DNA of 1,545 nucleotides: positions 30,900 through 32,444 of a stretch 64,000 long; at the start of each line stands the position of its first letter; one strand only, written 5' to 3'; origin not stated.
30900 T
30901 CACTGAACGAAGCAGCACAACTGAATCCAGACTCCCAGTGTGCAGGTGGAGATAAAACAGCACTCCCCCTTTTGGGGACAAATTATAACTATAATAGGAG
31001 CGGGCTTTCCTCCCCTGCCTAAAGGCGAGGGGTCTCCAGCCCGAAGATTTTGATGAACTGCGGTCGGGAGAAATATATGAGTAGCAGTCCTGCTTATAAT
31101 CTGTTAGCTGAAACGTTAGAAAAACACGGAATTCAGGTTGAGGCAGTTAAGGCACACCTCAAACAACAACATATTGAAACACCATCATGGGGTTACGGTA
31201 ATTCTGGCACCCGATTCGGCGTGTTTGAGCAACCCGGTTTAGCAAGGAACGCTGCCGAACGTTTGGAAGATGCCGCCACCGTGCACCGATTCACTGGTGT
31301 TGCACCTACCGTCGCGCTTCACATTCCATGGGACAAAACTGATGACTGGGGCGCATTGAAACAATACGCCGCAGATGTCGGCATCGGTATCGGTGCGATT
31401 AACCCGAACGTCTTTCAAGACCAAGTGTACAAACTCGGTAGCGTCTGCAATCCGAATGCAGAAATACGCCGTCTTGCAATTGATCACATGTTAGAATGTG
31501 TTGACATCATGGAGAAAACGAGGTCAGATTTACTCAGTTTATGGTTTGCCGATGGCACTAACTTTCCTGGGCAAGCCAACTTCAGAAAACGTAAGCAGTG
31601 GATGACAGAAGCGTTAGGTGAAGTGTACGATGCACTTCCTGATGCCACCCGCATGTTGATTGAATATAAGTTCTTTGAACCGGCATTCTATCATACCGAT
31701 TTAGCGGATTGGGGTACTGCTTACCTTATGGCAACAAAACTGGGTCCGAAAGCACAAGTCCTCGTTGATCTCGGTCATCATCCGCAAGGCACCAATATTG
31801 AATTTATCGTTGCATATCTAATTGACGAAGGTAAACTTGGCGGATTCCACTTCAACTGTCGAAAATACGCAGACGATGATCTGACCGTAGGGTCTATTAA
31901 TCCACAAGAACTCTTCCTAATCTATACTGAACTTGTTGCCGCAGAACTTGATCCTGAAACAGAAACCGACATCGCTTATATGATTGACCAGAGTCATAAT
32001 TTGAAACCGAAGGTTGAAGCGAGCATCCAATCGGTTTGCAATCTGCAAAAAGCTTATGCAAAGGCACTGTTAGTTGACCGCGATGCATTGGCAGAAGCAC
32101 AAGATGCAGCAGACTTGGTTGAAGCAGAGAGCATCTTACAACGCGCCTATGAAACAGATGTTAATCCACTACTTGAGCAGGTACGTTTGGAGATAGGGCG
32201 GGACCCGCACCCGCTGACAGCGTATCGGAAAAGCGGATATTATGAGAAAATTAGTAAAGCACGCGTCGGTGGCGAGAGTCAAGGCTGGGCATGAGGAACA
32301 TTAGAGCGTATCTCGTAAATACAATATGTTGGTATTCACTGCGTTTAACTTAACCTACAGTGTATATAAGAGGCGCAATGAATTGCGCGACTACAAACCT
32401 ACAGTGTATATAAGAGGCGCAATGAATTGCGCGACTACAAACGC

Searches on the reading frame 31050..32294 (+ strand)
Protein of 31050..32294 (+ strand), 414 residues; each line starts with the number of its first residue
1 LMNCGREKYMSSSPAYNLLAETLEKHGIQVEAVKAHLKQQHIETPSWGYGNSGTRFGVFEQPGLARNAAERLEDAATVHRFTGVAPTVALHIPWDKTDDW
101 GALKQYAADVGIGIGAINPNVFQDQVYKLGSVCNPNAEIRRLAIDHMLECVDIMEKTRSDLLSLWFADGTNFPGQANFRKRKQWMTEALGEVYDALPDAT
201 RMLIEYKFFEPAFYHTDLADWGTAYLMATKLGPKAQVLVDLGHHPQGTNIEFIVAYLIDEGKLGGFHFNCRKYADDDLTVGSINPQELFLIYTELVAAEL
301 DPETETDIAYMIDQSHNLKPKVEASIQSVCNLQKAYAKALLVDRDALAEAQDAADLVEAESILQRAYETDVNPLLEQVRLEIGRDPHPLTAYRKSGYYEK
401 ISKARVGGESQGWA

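Call 35: search_protein_families(library=pfam, proteins=[window:31050-32294:+], max_evalue=0.01)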
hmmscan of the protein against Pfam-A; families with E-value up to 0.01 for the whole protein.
window:31050-32294:+ (414 aa): 1 family
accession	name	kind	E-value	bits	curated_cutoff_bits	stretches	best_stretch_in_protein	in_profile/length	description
PF01261.30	AP_endonuc_2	-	1.3e-06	28.8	31.1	1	90-272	21-189/249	Xylose isomerase-like TIM barrel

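Call 65: search_protein_families(library=pfam, proteins=[window:31053-32294:+], max_evalue=0.00001)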
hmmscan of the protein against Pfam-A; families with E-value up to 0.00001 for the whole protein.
window:31053-32294:+ (413 aa): 1 family
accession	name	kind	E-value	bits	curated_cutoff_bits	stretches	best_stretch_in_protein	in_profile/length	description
PF01261.30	AP_endonuc_2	-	1.3e-06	28.8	31.1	1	89-271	21-189/249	Xylose isomerase-like TIM barrel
